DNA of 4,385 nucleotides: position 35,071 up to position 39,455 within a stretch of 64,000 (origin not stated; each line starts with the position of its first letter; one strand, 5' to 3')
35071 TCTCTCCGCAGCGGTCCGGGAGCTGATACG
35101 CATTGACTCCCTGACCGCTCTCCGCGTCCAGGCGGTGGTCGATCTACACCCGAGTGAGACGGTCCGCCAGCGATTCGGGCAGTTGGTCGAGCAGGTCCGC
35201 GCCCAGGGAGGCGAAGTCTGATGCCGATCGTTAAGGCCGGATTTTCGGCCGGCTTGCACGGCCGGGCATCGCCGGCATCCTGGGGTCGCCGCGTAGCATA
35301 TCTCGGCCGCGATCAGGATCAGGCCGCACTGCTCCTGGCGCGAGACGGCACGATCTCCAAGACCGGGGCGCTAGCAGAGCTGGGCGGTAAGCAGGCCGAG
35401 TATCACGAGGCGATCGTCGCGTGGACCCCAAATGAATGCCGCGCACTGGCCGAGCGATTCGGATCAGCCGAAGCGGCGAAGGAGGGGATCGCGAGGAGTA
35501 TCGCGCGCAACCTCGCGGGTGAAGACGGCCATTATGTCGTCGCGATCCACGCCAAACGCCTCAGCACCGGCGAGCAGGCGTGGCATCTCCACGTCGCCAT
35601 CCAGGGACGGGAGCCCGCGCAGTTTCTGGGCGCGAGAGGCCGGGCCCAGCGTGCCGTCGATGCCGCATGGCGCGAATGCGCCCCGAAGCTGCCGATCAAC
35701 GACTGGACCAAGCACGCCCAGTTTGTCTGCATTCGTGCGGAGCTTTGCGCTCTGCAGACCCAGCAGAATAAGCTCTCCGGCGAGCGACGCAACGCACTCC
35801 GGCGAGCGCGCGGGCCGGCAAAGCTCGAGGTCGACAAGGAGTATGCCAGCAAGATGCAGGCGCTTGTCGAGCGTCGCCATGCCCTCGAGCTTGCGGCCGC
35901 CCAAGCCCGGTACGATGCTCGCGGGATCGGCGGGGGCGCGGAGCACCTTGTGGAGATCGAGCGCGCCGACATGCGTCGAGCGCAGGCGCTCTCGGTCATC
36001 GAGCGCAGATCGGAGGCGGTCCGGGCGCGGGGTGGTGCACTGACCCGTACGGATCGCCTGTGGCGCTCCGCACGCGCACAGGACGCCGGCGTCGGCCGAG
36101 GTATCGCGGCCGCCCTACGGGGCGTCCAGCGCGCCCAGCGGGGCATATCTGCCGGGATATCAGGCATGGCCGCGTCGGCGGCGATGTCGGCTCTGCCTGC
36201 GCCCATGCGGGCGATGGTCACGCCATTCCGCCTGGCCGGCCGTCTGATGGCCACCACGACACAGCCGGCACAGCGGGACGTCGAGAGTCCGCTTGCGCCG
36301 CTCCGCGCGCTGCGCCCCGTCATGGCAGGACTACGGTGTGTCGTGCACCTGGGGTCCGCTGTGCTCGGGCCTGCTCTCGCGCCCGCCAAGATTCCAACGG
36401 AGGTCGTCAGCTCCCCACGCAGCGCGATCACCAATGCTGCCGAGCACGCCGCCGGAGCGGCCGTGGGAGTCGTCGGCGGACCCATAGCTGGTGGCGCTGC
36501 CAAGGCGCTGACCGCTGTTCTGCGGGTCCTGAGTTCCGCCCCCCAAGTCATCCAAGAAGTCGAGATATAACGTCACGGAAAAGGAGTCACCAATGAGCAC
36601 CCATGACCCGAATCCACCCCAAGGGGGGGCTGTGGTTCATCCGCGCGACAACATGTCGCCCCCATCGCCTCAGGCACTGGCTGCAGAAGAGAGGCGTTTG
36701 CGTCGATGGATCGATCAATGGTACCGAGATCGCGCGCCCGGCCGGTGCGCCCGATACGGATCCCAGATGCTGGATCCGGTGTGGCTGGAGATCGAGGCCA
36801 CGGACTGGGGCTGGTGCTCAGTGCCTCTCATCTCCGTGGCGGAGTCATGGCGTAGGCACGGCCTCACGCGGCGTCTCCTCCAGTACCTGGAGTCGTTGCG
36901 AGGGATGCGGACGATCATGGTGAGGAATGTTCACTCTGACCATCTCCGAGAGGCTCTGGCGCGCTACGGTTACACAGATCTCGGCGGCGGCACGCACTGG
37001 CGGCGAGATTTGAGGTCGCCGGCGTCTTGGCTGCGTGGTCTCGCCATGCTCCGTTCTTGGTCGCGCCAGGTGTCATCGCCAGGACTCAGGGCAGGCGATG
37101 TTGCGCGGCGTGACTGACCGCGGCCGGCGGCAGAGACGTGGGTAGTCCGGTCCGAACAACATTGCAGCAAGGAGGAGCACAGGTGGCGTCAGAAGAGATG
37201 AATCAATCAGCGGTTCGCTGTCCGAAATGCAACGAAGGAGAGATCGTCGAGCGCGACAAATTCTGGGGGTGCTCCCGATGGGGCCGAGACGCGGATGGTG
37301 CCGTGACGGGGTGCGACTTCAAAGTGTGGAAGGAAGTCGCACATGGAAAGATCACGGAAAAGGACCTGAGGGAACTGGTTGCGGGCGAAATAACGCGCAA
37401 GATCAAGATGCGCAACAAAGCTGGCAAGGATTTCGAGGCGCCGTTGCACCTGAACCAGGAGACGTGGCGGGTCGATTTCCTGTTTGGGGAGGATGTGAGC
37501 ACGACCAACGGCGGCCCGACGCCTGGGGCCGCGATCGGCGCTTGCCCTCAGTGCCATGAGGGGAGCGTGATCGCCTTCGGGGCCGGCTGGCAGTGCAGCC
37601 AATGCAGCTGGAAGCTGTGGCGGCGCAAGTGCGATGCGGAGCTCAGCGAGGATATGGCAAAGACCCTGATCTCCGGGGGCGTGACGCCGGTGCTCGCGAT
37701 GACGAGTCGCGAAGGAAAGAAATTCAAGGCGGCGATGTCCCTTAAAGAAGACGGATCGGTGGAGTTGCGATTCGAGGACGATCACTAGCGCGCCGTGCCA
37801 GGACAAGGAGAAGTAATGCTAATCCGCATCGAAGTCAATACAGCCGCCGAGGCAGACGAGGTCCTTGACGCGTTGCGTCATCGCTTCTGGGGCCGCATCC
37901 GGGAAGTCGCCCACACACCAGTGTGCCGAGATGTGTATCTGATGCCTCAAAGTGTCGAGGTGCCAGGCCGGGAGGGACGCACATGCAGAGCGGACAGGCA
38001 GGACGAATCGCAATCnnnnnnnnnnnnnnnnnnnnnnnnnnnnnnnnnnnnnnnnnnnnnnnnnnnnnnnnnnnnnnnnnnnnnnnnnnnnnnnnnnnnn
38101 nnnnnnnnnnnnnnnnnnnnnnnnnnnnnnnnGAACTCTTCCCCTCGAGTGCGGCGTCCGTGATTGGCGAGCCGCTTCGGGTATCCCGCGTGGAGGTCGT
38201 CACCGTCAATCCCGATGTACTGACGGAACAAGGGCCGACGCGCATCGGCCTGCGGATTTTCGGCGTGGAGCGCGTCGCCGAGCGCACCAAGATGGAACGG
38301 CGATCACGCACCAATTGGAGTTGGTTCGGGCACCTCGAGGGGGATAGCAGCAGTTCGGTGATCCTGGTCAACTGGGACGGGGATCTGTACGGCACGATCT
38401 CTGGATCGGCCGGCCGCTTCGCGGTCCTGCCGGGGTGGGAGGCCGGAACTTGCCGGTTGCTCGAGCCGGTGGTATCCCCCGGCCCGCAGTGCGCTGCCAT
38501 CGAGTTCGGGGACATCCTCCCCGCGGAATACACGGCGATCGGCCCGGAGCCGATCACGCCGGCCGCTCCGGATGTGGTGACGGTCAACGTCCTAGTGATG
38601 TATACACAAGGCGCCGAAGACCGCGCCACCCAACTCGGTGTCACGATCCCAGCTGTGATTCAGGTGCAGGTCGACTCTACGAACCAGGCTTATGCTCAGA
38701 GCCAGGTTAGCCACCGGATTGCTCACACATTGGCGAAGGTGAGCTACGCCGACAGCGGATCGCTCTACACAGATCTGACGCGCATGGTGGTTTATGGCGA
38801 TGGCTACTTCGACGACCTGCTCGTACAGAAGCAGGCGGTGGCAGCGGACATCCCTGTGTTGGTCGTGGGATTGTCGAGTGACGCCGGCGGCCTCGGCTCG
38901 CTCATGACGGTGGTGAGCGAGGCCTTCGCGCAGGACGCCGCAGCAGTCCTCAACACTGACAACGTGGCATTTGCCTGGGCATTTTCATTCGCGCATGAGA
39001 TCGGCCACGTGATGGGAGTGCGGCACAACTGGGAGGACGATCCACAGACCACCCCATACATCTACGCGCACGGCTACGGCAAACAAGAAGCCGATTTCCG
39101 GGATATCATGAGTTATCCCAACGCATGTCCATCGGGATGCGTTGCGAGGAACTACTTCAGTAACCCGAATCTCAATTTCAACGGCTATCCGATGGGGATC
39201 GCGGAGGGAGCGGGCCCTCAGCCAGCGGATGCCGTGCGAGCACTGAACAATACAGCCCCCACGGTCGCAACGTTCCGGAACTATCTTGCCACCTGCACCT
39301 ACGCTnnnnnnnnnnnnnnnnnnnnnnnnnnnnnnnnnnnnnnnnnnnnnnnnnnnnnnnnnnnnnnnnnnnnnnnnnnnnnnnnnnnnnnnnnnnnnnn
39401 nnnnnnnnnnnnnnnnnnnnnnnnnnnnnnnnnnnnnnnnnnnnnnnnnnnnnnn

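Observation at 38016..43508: Cargo pair of large secreted proteins carried on the mobile element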

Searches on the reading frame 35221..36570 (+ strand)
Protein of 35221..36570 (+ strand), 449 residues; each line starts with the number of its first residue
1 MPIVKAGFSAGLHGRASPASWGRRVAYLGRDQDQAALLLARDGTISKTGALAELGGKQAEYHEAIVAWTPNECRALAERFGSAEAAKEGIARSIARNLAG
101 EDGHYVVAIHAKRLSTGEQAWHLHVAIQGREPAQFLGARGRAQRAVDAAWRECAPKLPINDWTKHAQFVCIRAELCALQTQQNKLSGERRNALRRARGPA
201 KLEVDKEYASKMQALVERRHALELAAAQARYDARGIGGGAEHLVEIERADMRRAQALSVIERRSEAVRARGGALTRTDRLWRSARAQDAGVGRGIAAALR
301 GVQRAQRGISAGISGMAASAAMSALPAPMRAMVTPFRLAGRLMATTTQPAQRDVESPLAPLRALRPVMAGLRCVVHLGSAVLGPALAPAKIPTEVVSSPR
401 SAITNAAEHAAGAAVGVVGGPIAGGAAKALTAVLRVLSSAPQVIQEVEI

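Call 9: search_protein_families(library=pfam, proteins=[window:35221-36570:+], max_evalue=0.01)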
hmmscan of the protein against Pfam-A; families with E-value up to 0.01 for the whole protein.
window:35221-36570:+ (449 aa): 0 families

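Call 16: search_protein_families(library=pfam, proteins=[window:35221-36570:+], max_evalue=1)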
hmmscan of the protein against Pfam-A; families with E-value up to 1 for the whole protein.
window:35221-36570:+ (449 aa): 0 families

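Call 29: find_related_loci(query=window:35221-36570:+, collection=genome_contigs, flank=10000)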
Query window:35221-36570:+ (449 aa) in genome_contigs; peptide patterns used: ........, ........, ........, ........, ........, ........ (x = any residue, [..] = any of these).
100 stretches matched a pattern, but none encodes a relative of the query by tblastn (E <= 1e-3).

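Call 30: find_homologous_proteins(query=window:35221-36570:+)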
Query window:35221-36570:+ (449 aa): 2 proteins with E <= 0.001 among 8000 candidates.
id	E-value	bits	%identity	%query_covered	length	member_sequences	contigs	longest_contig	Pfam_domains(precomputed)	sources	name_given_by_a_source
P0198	8.2e-280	946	100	100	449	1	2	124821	-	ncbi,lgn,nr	ncbi:MAG: hypothetical protein HYX75_15125 [Acidobacteria bacterium]|nr:hypothetical protein [Acidob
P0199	3.3e-151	522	90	62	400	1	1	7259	-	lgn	-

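Call 72: search_dna_similar(query=window:35221-36570:+, collection=plasmids, mode=protein, max_rows=12, max_evalue=0.01)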
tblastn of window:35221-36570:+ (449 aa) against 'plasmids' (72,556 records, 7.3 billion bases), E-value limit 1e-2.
No match.

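Call 75: find_related_loci(query=window:35221-36570:+, collection=viral_contigs, flank=10000)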
Query window:35221-36570:+ (449 aa) in viral_contigs; peptide patterns used: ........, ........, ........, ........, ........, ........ (x = any residue, [..] = any of these).
4 stretches matched a pattern, but none encodes a relative of the query by tblastn (E <= 1e-3).
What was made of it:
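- Tried and rejected: It gave nothing in genome_contigs, viral_contigs or plasmids, and only one relative in the 5.8-billion protein set (calls 29, 30, 72, 75).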

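Call 78: search_protein_families(library=ncbifam, proteins=[window:35221-36570:+], max_evalue=0.05)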
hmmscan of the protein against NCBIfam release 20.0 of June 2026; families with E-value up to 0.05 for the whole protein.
window:35221-36570:+ (449 aa): 0 families
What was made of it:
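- Closest known: Integrative mobilisable elements with IncQ-type replicons. Different: The putative relaxase is an orphan with no model hit (calls 16, 30, 78).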

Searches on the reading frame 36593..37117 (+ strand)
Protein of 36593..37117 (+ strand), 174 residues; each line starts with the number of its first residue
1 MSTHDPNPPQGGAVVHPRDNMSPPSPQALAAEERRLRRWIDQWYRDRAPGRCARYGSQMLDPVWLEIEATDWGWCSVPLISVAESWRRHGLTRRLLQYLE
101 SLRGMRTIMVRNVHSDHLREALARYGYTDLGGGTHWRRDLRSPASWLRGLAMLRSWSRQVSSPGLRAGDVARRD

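Call 9: search_protein_families(library=pfam, proteins=[window:36593-37117:+], max_evalue=0.01)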
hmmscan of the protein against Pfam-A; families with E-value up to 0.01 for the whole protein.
window:36593-37117:+ (174 aa): 1 family
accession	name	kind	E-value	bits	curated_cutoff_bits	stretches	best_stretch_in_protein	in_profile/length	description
PF13508.13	Acetyltransf_7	-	0.005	17.6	27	1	79-113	33-67/84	Acetyltransferase (GNAT) domain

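Call 57: search_protein_families(library=pfam, proteins=[window:36593-37117:+], max_evalue=0.1)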
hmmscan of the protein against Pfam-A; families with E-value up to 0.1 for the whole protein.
window:36593-37117:+ (174 aa): 3 families
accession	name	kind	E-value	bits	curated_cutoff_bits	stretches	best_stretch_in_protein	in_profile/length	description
PF13508.13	Acetyltransf_7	-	0.005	17.6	27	1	79-113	33-67/84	Acetyltransferase (GNAT) domain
PF05392.16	COX7B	-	0.025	14.7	27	1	91-134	4-46/79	Cytochrome C oxidase chain VIIB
PF00583.31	Acetyltransf_1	-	0.069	13.9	20.7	1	79-101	64-86/116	Acetyltransferase (GNAT) family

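Call 78: search_protein_families(library=ncbifam, proteins=[window:36593-37117:+], max_evalue=0.05)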
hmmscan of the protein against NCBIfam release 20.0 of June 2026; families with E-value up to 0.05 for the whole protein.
window:36593-37117:+ (174 aa): 0 families

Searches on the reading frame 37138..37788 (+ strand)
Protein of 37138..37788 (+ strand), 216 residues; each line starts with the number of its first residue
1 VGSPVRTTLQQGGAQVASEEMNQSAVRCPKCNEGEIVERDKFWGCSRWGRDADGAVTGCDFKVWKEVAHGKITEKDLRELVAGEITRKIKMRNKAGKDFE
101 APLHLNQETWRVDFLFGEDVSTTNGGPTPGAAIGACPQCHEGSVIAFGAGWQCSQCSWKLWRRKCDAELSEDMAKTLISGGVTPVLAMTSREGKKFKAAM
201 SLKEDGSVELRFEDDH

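Call 9: search_protein_families(library=pfam, proteins=[window:37138-37788:+], max_evalue=0.01)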
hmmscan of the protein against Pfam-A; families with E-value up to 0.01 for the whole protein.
window:37138-37788:+ (216 aa): 3 families
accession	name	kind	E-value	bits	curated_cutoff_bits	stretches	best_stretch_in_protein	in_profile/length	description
PF13342.12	Toprim_Crpt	-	1.1e-25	89.8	32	2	156-213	2-60/60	C-terminal repeat of topoisomerase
PF08063.17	Zn_ribbon_PADR1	-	5.1e-05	23.4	25.1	0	132-154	1-23/42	PADR1 domain, zinc ribbon fold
PF14369.11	Zn_ribbon_19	-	0.0081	16.7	30.8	0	16-38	12-33/35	zinc-ribbon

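Call 78: search_protein_families(library=ncbifam, proteins=[window:37138-37788:+], max_evalue=0.05)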
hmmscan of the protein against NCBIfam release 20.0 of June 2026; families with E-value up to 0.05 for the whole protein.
window:37138-37788:+ (216 aa): 4 families
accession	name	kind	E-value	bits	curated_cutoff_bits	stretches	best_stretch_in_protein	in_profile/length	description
NF006032.0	PRK08173.1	equivalog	2.9e-14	51.7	1058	1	24-214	623-816/863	DNA topoisomerase III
NF003058.0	PRK03976.1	equivalog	0.014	15.3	87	0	135-159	38-63/91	50S ribosomal protein L37ae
NF010321.0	PRK13758.1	equivalog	0.033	13.3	441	0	51-88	268-305/370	anaerobic sulfatase-maturase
NF004633.0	PRK05978.1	subfamily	0.042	13.1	187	0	133-166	34-69/149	hypothetical protein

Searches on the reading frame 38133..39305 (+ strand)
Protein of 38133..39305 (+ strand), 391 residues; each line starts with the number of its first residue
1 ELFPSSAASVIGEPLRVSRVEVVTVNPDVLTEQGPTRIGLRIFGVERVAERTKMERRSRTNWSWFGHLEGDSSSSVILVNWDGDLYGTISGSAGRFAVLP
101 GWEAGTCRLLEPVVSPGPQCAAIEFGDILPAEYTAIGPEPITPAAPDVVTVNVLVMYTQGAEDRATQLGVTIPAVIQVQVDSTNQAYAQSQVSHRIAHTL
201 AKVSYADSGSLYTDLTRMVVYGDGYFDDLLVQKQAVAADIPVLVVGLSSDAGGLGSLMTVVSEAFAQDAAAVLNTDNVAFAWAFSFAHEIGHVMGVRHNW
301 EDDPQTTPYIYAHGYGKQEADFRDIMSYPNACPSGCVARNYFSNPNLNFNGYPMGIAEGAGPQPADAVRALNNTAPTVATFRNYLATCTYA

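Call 63: predict_structure(alignment_id=A2)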
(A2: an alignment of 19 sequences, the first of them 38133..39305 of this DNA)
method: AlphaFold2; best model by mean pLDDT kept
length: 391 residues; sequences in the alignment: 19
mean_pLDDT: 82.6   pTM: 0.86
mean pLDDT of the five models: 82.6, 80.9, 80.9, 78.2, 76.3
residues with pLDDT >= 90: 186; 70-90: 146; 50-70: 20; < 50: 39
segments of 3 or more residues with pLDDT < 50: 116-147, 386-391
pLDDT, mean of each block of 10 residues (from residue 1): 69 68 88 89 92 89 93 90 93 88 90 59 39 37 52 96 93 95 93 94 93 90 78 87 89 88 84 88 86 92 80 90 89 80 92 86 89 88 51 29
secondary structure, 60 per line:
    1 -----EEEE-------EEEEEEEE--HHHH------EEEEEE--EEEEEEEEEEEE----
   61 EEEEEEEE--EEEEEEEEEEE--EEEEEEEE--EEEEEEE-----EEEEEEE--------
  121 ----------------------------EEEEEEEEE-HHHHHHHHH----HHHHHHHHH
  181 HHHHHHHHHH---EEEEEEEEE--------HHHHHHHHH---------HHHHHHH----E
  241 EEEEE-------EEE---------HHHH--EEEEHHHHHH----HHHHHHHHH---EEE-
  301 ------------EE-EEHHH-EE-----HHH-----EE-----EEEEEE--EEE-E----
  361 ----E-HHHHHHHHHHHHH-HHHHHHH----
elements in order: E6-9 E17-24 H27-30 E37-42 E45-56 E61-68 E71-81 E84-91 E94-100 E106-112 E149-157 H159-167 H172-190 E194-202 H211-219 H229-235 E240-245 E253-255 H265-268 E271-274 H275-280 H285-293 E297-299 E344-349 E352-354 H367-379 H381-387
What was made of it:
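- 38148..38468 (+): Gene 1 N-terminal all-beta domain (aa ~45-151), prodomain-like. A low-confidence linker follows (aa ~155-186). AF2 model: pLDDT 82.6, pTM 0.86 (call 63).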

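Call 67: fold_search(model_id=the predicted structure, library=pdb)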
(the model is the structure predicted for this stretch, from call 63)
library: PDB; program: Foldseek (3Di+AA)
matches with E <= 10: 1145; with E <= 0.001: 74
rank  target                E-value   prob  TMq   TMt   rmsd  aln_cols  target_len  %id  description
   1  6o38_A                1.0e-09  1.00  0.46  0.32   3.1       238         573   18  Structure of a chaperone-substrate complex (released 2019-07-24)
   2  6o38_C                1.9e-09  1.00  0.45  0.35   3.1       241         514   18  Structure of a chaperone-substrate complex (released 2019-07-24)
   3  9o54_A                5.0e-09  1.00  0.44  0.44  10.7       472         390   12  ADAM17 Prodomain-Metalloproteinase Domains bound to MEDI3622 Fab (released 2025-06-25)
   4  6o38_F                6.3e-09  1.00  0.45  0.32   3.0       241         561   19  Structure of a chaperone-substrate complex (released 2019-07-24)
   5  8snl_A                1.9e-08  1.00  0.39  0.26   9.7       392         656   12  Structure of human ADAM17/iRhom2 sheddase complex (released 2024-05-29)
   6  4on1_B                3.2e-08  1.00  0.43  0.49  10.0       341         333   11  Crystal Structure of metalloproteinase-II from Bacteroides fragilis (released 2014-04-09)
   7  9o58_A                3.8e-08  1.00  0.43  0.28   8.0       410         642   11  Zymogen ADAM17-iRhom2 complex bound by the MEDI3622 Fab (released 2025-06-25)
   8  9q7y_B                4.5e-08  1.00  0.45  0.30  13.8       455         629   11  Zymogen ADAM17- iRhom1 Cytoplasmic Deletion (365) Complex Bound by the MEDI3622 Fab (released 2026-04-01)
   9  4on1_A                8.0e-08  1.00  0.43  0.49  10.0       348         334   13  Crystal Structure of metalloproteinase-II from Bacteroides fragilis (released 2014-04-09)
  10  7pnd_A                1.9e-07  1.00  0.39  0.42   9.8       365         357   15  Crystal structure of profragilysin-3 (proBFT-3) from Bacteroides fragilis at 1.85 A resolution. (released 2022-09-14)
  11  3p24_A                3.0e-07  1.00  0.41  0.44   8.8       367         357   15  Structure of profragilysin-3 from Bacteroides fragilis (released 2010-12-29)
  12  8wen_C                3.4e-07  1.00  0.43  0.49   6.6       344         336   14  Bacteroides fragilis toxin 2 (released 2024-09-25)
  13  8wem_C                5.7e-07  1.00  0.45  0.50   6.3       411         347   12  Bacteroides fragilis toxin 1 (released 2024-09-25)
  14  7pnd_B                6.4e-07  1.00  0.37  0.42  10.1       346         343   16  Crystal structure of profragilysin-3 (proBFT-3) from Bacteroides fragilis at 1.85 A resolution. (released 2022-09-14)
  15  3p24_B                2.2e-06  1.00  0.40  0.43   7.7       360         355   14  Structure of profragilysin-3 from Bacteroides fragilis (released 2010-12-29)
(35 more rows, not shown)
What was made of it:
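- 38148..38468 (+): Foldseek matches to zymogen forms (ADAM17 prodomain+MP, profragilysin-3, MPII) (call 67).
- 38574..39290 (+): Gene 1 catalytic domain (aa ~187-425). It is adamalysin/M12B-like and closest in fold to M72 CpaA. Foldseek top hit 6o38 CpaA, E 1e-9 (call 67).
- On Metzincin zinc endopeptidases: The AF2 model (pLDDT 82.6) matches CpaA, ADAM8/17, snake-venom MPs and fragilysin, with 74 PDB hits at E <= 1e-3 (calls 63, 67).
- Closest known: CpaA of Acinetobacter. Same: It is the best structural match of the gene 1 catalytic region (Foldseek E 1e-9, call 67).
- Closest known: Adamalysin/reprolysin-like bacterial metallopeptidases. Same: The two-domain layout, prodomain-like beta domain plus catalytic domain, matches profragilysin-3 and MPII (call 67).
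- Its best structural matches are the T2SS-secreted O-glycoprotease CpaA (6o38, E 1e-9) and zymogen forms of ADAM17, fragilysin and MPII (calls 63, 67). Gene 1 already has an N-terminal prodomain-like domain (calls 63, 67).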

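Call 89: search_solved_structures(query=A2, max_evalue=1)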
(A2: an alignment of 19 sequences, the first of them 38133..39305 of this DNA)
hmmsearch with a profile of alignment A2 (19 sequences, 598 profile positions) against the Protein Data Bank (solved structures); distinct sequences matched with E-value up to 1: 149 (the best 60 are shown).
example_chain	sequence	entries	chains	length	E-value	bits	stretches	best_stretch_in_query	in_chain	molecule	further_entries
8q6t_I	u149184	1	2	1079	1.4e-17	67.1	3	456-581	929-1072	Titin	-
8g4l_bm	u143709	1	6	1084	7.3e-15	58.2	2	404-539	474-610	Titin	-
7y8s_A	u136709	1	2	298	1.4e-07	34.1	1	449-579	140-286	Dscam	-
5e53_A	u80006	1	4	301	3.7e-07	32.7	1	431-584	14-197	Contactin-1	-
9ot8_A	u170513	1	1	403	5.7e-07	32.1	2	419-510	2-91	FN3con-9 - FN3con-41 fusion,Galectin-3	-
4bq8_A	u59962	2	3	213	1.1e-06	31.1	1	416-591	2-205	NEOGENIN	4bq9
6z3m_E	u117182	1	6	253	1.6e-06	30.6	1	416-590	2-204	Neogenin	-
4bq6_A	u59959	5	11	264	1.9e-06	30.4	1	416-587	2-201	NEOGENIN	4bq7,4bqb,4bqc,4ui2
3p4l_A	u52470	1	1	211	3.6e-06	29.4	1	423-586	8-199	Neogenin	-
5e7l_A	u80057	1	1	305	7.4e-06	28.4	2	459-585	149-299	Contactin-2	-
7ndg_B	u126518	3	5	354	8e-06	28.3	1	419-589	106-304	Neogenin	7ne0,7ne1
7y6e_A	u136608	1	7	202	8.9e-06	28.2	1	449-579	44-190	Dscam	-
7mro_A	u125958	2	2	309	1e-05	27.9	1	467-579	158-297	Contactin-4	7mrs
6tpw_A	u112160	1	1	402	1.2e-05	27.7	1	419-577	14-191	Receptor-type tyrosine-protein phosphatase F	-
5e55_A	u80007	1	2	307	1.4e-05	27.5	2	424-584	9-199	Contactin-6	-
6o38_A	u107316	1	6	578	0.0084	18.3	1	180-335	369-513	Acinetobacter secreted protease CpaA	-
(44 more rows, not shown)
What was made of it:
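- Closest known: CpaA of Acinetobacter. Different: In CpaA the catalytic domain is C-terminal (matched chain residues 369-513 of 578, call 89), whereas in gene 1 it precedes the repeats.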
